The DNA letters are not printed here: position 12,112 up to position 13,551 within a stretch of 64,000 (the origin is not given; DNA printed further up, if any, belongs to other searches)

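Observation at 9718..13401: YdjG/H/I-like membrane-stress module without a PspA gene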

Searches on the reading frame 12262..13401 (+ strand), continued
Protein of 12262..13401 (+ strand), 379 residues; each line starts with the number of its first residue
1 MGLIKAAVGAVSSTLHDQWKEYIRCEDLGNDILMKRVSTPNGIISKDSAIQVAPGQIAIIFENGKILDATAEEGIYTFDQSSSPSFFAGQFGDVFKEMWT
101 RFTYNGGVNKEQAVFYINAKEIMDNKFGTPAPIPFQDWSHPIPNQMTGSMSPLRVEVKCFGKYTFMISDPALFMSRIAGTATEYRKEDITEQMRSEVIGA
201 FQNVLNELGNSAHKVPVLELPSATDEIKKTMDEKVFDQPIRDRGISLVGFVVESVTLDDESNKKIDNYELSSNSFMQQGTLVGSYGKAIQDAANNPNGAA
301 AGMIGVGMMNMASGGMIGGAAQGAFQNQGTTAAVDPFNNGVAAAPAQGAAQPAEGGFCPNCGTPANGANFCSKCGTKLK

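Call 49: search_dna_similar(query=window:12262-13401:+, collection=plasmids, mode=protein, max_rows=25, rows=spread)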
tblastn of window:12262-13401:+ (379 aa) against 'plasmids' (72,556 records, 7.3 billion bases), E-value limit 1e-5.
Records with a match: 8; places in all: 8; records where one place covers at least 80% of the query: 0.
Best place of each record, by identity: <60% 8.
By first word of the organism name: Vibrio 3; Ralstonia 2; Monoglobus 1; Enterococcus 1; Comamonas 1.
By predicted mobility (MOB-suite, as given by PLSDB): non-mobilizable 8.
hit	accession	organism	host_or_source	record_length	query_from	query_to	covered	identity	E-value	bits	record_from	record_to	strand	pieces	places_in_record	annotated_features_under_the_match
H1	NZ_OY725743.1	Monoglobus pectinilyticus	-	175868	1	283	75%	34.4%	2e-44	171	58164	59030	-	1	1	SPFH domain-containing protein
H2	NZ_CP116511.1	Enterococcus gallinarum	Bos taurus,whole organism,fecal sample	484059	1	266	70%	31.4%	3e-33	138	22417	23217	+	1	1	SPFH domain-containing protein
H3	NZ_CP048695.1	Vibrio coralliilyticus OCN008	coral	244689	23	257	62%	24.1%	2e-12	77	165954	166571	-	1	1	SPFH domain-containing protein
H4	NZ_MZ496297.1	Vibrio sp.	-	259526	23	257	62%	24.1%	2e-12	77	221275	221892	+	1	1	SPFH domain-containing protein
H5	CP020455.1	Vibrio coralliilyticus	Crassostrea gigas (Pacific ...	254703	23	257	62%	24.1%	2e-12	76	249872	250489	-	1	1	none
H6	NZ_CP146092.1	Ralstonia sp. RRA.1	-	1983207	10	267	68%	21.3%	6e-9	66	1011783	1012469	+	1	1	none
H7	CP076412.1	Ralstonia wenshanensis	soil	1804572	10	267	68%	21.3%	9e-9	65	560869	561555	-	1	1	SPFH domain-containing protein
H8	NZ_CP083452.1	Comamonas odontotermitis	cell culture,cucumber rhizosphere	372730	114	266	40%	26.1%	2e-10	70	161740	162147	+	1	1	SPFH and helix-turn-helix domain-containing protein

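Call 52: get_annotated_region(hit=H1, flank=6000)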
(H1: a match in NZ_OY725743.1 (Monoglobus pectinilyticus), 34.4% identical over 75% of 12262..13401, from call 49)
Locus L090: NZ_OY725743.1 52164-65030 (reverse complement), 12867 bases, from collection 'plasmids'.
description: Monoglobus pectinilyticus strain Ruminococcaceae species TSDC17.2-1.2 plasmid 19, complete sequence
organism: Monoglobus pectinilyticus (NCBI taxid 1981510)
taxonomy: Bacteria; Bacillota; Clostridia; Monoglobales; Monoglobaceae; Monoglobus; Monoglobus pectinilyticus
host: -; source: -; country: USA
typing (MOB-suite, as given by PLSDB): non-mobilizable
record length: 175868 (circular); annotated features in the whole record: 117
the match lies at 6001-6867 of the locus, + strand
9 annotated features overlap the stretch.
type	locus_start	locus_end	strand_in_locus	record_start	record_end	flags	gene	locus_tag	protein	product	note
CDS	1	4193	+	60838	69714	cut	-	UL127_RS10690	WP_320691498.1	pectinesterase family protein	GO:0042545 - cell wall modification [Evidence IEA]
CDS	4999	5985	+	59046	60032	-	-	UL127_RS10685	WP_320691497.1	TIM44-like domain-containing protein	-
CDS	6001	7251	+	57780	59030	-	-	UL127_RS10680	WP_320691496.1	SPFH domain-containing protein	-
CDS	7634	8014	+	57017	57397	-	-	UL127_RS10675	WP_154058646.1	hypothetical protein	-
CDS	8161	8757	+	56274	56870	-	lepB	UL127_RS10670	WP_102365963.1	signal peptidase I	GO:0009306 - protein secretion [Evidence IEA]; GO:0006465 - signal peptide processing [Evidence IEA]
CDS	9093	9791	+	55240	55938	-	-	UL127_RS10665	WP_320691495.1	sugar transferase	GO:0006486 - protein glycosylation [Evidence IEA]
CDS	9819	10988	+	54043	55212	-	-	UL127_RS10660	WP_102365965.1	nucleotide sugar dehydrogenase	GO:0000271 - polysaccharide biosynthetic process [Evidence IEA]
CDS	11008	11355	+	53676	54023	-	-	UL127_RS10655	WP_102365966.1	Hpt domain-containing protein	GO:0000160 - phosphorelay signal transduction system [Evidence IEA]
CDS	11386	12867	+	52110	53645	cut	-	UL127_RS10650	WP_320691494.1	HD domain-containing phosphohydrolase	-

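Call 53: get_annotated_region(hit=H2, flank=6000)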
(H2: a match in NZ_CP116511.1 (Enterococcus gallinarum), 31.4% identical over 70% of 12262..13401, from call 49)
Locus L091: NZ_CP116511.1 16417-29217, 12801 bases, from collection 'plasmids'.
description: Enterococcus gallinarum strain K205-4a plasmid pK205-4a-A, complete sequence
organism: Enterococcus gallinarum (NCBI taxid 1353)
taxonomy: Bacteria; Bacillota; Bacilli; Lactobacillales; Enterococcaceae; Enterococcus; Enterococcus gallinarum
host: -; source: Bos taurus,whole organism,fecal sample; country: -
typing (MOB-suite, as given by PLSDB): non-mobilizable
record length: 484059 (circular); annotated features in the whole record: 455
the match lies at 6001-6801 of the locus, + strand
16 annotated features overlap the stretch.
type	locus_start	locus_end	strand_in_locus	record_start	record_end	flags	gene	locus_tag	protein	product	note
CDS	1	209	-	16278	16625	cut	-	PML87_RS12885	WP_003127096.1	DNA replication initiation control protein YabA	-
CDS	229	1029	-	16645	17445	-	-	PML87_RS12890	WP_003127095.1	regulatory iron-sulfur-containing complex subunit RicT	-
CDS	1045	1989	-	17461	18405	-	holB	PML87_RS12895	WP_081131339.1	DNA polymerase III subunit delta'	GO:0006260 - DNA replication [Evidence IEA]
CDS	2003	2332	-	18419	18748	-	-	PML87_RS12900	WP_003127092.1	cyclic-di-AMP receptor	-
CDS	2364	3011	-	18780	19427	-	tmk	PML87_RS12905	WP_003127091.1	dTMP kinase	GO:0015949 - nucleobase-containing small molecule interconversion [Evidence IEA]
CDS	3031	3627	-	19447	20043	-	recR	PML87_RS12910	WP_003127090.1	recombination mediator RecR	GO:0006310 - DNA recombination [Evidence IEA]; GO:0006281 - DNA repair [Evidence IEA]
CDS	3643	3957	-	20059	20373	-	-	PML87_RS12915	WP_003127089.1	YbaB/EbfC family nucleoid-associated protein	GO:0008150 - biological_process [Evidence IEA]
CDS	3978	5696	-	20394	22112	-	dnaX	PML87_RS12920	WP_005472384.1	DNA polymerase III subunit gamma/tau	GO:0006260 - DNA replication [Evidence IEA]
CDS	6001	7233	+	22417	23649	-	-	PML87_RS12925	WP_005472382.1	SPFH domain-containing protein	-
CDS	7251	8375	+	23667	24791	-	-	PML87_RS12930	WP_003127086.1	hypothetical protein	-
CDS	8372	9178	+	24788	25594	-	-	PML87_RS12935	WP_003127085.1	TPM domain-containing protein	-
CDS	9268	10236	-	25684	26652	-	-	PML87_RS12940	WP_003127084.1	pyridoxal-phosphate dependent enzyme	-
CDS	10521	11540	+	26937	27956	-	-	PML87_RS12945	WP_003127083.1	branched-chain amino acid aminotransferase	GO:0009081 - branched-chain amino acid metabolic process [Evidence IEA]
CDS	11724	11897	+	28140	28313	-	-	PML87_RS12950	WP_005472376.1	hypothetical protein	-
CDS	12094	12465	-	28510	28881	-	rplL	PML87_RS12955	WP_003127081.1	50S ribosomal protein L7/L12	GO:0006412 - translation [Evidence IEA]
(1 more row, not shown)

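Call 60: search_protein_families(library=pfam, proteins=[L090:4999-5985:+, L088:183-1091:+, L091:7251-8375:+, L091:8372-9178:+, L091:6001-7233:+, L089:4219-4983:+, L089:2477-3241:+], max_evalue=0.01)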
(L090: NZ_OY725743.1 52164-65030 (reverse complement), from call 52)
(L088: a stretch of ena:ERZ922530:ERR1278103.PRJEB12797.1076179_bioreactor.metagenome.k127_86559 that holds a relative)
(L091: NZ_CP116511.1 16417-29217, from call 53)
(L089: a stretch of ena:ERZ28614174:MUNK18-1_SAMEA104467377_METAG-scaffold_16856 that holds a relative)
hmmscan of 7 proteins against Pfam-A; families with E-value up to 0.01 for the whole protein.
L090:4999-5985:+ (328 aa): 2 families
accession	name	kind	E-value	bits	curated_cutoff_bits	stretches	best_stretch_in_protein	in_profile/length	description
PF04280.21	Tim44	-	2.2e-21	76.9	29.6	1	146-277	7-137/147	Tim44-like domain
PF13248.11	Zn_ribbon_3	-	0.00089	19.1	27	0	287-295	3-11/26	zinc-ribbon domain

L088:183-1091:+ (302 aa): 2 families
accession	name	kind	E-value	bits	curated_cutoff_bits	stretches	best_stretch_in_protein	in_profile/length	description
PF04280.21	Tim44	-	3.8e-22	79.4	29.6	1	118-250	4-135/147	Tim44-like domain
PF23455.1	DUF7129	-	0.0027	17.8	30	1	252-288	2-39/45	Domain of unknown function (DUF7129)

L091:7251-8375:+ (374 aa): 7 families
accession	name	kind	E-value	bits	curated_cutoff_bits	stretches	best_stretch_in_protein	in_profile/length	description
PF08271.17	Zn_Ribbon_TF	-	4.1e-07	29.9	29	1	6-29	1-25/43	TFIIB zinc-binding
PF17915.7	zf_Rg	-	8.5e-06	25.5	25.5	0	3-30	5-32/49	Reverse gyrase zinc finger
PF23548.1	Zn_ribbon_FGT1_2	-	0.0027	17.7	27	0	87-100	21-34/35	FORGETTER1 second zinc ribbon domain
PF24445.1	DUF7564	-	0.0036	18.1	32.2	0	88-112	7-31/76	Family of unknown function (DUF7564)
PF23547.1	Zn_ribbon_FGT1_1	-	0.0045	17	27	0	7-29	4-26/35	FORGETTER1 first zinc ribbon domain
PF07191.17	Zn_ribbon_6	-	0.0048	17.3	25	0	7-34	2-27/67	Double zinc ribbon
PF09297.16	Zn_ribbon_NUD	-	0.0063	16.6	24.8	0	8-29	6-27/32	NADH pyrophosphatase zinc ribbon domain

L091:8372-9178:+ (268 aa): 2 families
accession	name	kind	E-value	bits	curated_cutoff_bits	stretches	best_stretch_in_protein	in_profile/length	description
PF04536.20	TPM_phosphatase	-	7.8e-20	71.6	22.1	1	28-145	1-123/125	TPM domain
PF07172.16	GRP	-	0.0024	18.9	30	1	223-265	47-70/90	Glycine rich protein family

L091:6001-7233:+ (410 aa): 3 families
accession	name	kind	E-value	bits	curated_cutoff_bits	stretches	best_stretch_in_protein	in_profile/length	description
PF13421.11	Band_7_1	-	3.9e-13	49.9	24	1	58-268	12-205/211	SPFH domain-Band 7 family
PF23458.2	DUF7130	-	3.2e-07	30.6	35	1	371-403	47-79/89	Domain of unknown function (DUF7130)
PF12773.13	DZR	-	7.1e-05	23.3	27.3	1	350-401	1-45/45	Double zinc ribbon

L089:4219-4983:+ (254 aa): 0 families

L089:2477-3241:+ (254 aa): 0 families

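Call 67: find_encoding_contigs(protein=P0143, flank=6000, max_places=2)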
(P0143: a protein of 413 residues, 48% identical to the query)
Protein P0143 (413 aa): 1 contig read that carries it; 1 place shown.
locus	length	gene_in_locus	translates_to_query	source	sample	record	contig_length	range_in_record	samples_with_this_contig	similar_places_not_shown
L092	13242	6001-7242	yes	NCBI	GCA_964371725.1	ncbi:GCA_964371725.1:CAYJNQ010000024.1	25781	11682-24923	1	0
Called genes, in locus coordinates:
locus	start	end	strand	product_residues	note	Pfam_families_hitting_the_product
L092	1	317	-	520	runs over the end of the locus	-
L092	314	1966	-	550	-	PF06580:His_kinase, PF02518:HATPase_c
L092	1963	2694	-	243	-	PF00072:Response_reg, PF12833:HTH_18, PF00165:HTH_AraC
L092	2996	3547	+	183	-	-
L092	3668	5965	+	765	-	-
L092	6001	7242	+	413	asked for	PF13421:Band_7_1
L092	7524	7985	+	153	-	PF12773:DZR (weak)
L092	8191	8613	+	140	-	PF02082:Rrf2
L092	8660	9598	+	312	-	PF00291:PALP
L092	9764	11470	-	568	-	PF05524:PEP-utilisers_N, PF00391:PEP-utilizers, PF02896:PEP-utilizers_C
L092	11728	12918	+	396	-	PF01168:Ala_racemase_N, PF00842:Ala_racemase_C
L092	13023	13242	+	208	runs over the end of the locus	PF06725:3D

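Call 68: find_encoding_contigs(protein=P0152, flank=6000, max_places=2)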
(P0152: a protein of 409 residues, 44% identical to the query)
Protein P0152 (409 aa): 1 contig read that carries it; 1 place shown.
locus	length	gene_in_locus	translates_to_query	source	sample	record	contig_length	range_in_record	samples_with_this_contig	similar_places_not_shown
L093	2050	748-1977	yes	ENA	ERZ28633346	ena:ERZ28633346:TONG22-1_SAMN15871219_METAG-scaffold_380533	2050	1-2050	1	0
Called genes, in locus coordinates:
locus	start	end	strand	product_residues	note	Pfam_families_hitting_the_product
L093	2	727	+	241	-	?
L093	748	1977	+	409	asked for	PF13421:Band_7_1, PF01145:Band_7, PF12773:DZR (weak), PF13240:Zn_Ribbon_1 (weak)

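Call 69: find_encoding_contigs(protein=P0209, flank=6000, max_places=2)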
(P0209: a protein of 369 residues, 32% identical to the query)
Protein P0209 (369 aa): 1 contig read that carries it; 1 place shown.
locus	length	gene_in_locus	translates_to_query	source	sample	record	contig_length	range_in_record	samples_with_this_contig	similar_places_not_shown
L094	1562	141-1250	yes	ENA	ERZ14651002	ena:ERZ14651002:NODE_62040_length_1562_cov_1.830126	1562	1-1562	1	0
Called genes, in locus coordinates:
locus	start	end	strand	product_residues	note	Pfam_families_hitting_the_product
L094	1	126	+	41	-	?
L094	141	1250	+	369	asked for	PF13421:Band_7_1, PF13240:Zn_Ribbon_1 (weak), PF13248:Zn_ribbon_3 (weak)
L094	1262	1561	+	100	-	?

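Call 70: search_protein_families(library=padloc, proteins=[window:12262-13401:+], max_evalue=0.01)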
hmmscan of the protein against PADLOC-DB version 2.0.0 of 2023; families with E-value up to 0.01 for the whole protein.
window:12262-13401:+ (379 aa): 0 families

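Call 71: search_protein_families(library=phrogs, proteins=[window:12262-13401:+], max_evalue=0.01)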
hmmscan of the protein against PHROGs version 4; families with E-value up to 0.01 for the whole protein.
window:12262-13401:+ (379 aa): 0 families

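Call 76: search_protein_families(library=pfam, proteins=[L093:2-727:+, L092:3668-5965:+, L094:1262-1561:+, L089:4219-4983:+, L092:7524-7985:+], max_evalue=0.05)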
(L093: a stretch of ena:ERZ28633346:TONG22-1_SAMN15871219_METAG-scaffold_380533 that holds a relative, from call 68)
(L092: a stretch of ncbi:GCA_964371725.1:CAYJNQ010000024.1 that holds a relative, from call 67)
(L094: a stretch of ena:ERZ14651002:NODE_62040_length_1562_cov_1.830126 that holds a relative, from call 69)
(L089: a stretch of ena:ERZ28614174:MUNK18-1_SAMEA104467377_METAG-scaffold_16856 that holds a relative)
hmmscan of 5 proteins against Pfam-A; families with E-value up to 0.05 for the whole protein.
L093:2-727:+ (241 aa): 6 families
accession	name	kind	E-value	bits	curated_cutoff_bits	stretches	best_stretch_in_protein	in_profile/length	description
PF04280.21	Tim44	-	7.7e-06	26.5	29.6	1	64-183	7-129/147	Tim44-like domain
PF13240.11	Zn_Ribbon_1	-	4.1e-05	23.7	25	1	203-224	2-22/23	zinc-ribbon domain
PF13248.11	Zn_ribbon_3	-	0.00018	21.3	27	1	201-223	3-24/26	zinc-ribbon domain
PF12773.13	DZR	-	0.0004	20.9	27.3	1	199-222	22-45/45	Double zinc ribbon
PF24460.1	DUF7575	-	0.003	17.3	28.5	1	201-223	4-25/28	Domain of unknown function (DUF7575)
PF17032.10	Zn_ribbon_15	-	0.034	15.4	28.9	0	195-226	32-63/73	zinc-ribbon family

L092:3668-5965:+ (765 aa): 3 families
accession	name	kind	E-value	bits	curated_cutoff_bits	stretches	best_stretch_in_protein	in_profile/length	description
PF25090.1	DUF7805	-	0.007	16.7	27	1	28-119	26-109/144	Domain of unknown function (DUF7805)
PF12773.13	DZR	-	0.02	15.5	27.3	0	394-419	9-31/45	Double zinc ribbon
PF01155.25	HypA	-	0.022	15.2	28.9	0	372-421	46-95/112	Hydrogenase/urease nickel incorporation, metallochaperone, hypA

L094:1262-1561:+ (100 aa): 10 families
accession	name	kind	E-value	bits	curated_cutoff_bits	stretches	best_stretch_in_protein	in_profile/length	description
PF07191.17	Zn_ribbon_6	-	0.00062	20.2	25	0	6-66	2-41/67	Double zinc ribbon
PF24485.1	zf-C2H2_DHX34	-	0.00076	19.9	27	0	5-16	2-13/25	DHX34-like, C2H2-type zinc finger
PF03119.21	DNA_ligase_ZBD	-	0.0011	19.2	25.8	0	57-75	2-20/27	NAD-dependent DNA ligase C4 zinc finger domain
PF23145.1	Zf_2nd_IFT121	-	0.0026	17.9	25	1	53-82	15-44/45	IFT121, second zinc finger domain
PF12773.13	DZR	-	0.0058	17.2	27.3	0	7-78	1-44/45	Double zinc ribbon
PF23555.2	zf-RING_Vps41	-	0.0073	16.3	30.3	1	74-98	2-22/52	Vps41 C-terminal RING finger domain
PF25164.1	CoiA_N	-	0.017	15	26.3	1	41-67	5-30/50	Competence protein CoiA, N-terminal domain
PF23548.1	Zn_ribbon_FGT1_2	-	0.019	15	27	0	56-64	22-30/35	FORGETTER1 second zinc ribbon domain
PF08271.17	Zn_Ribbon_TF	-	0.024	14.6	29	0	5-28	1-25/43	TFIIB zinc-binding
PF24451.1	DUF7567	-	0.036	14.4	27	0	56-86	18-48/131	Family of unknown function (DUF7567)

L089:4219-4983:+ (254 aa): 0 families

L092:7524-7985:+ (153 aa): 4 families
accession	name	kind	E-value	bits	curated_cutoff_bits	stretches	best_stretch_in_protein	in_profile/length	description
PF12773.13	DZR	-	1e-06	29.3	27.3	1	100-144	1-45/45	Double zinc ribbon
PF18912.6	DZR_2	-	0.0014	18.8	27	1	112-149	8-48/56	Double zinc ribbon domain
PF13240.11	Zn_Ribbon_1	-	0.0015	18.7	25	1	126-147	2-23/23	zinc-ribbon domain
PF24463.1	DUF7577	-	0.026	14.6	28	0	98-122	3-27/27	Domain of unknown function (DUF7577)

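Call 84: find_encoding_contigs(protein=P0160, flank=6000, max_places=2)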
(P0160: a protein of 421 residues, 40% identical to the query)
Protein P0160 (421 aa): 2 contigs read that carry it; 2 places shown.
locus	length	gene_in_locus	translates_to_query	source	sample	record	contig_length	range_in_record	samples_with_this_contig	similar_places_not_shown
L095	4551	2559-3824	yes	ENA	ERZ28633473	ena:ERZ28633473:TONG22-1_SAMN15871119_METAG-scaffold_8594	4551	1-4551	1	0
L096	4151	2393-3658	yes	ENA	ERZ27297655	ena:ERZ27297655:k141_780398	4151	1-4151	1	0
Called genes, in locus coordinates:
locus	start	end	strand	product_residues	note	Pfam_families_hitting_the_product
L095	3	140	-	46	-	?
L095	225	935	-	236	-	-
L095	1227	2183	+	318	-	-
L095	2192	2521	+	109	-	-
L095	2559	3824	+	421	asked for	PF13421:Band_7_1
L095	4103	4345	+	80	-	-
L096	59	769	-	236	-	-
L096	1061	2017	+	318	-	-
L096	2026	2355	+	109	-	-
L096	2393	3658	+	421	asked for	PF13421:Band_7_1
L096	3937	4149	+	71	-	?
